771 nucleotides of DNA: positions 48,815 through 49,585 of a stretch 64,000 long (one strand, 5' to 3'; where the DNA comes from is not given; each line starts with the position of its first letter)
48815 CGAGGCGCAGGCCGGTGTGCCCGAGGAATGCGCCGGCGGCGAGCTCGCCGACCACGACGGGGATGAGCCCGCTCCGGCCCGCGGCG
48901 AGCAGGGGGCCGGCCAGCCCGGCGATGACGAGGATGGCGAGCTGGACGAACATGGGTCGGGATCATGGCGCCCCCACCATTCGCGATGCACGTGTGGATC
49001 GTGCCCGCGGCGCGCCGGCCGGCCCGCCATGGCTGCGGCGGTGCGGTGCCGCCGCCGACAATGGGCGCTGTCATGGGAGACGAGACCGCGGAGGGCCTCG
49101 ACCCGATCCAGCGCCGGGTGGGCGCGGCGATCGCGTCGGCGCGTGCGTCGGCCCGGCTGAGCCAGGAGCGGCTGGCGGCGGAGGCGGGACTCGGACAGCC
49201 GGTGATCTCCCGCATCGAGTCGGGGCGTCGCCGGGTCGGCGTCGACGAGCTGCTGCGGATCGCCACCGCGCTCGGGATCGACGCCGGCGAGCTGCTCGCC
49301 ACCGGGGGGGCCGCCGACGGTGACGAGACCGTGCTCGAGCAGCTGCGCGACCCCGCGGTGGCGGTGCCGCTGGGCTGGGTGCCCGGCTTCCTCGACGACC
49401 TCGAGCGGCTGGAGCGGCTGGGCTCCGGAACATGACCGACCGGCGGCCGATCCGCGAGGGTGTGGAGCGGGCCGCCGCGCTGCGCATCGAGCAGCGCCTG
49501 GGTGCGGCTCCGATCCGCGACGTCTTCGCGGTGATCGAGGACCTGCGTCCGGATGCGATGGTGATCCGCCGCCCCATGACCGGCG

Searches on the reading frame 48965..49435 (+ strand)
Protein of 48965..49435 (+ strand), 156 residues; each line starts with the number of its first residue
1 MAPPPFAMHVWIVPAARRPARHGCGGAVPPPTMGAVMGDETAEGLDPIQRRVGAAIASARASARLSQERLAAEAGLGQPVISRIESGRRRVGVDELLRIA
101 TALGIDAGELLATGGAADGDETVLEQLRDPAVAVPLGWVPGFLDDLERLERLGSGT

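Call 99: search_protein_families(library=pfam, proteins=[window:48965-49435:+], max_evalue=0.00001)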
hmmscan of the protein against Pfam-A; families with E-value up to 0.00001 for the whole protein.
window:48965-49435:+ (156 aa): 4 families
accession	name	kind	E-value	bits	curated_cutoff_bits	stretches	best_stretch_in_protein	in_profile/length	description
PF01381.28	HTH_3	-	9.1e-13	48.5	23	1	56-110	1-55/55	Helix-turn-helix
PF13560.12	HTH_31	-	1.4e-10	41.8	27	1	52-109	2-60/64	Helix-turn-helix domain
PF13443.12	HTH_26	-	1e-06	29.3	22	1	63-111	9-58/63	Cro/C1-type HTH DNA-binding domain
PF12844.13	HTH_19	-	2.8e-06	27.6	30.2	1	53-112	1-60/64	Helix-turn-helix domain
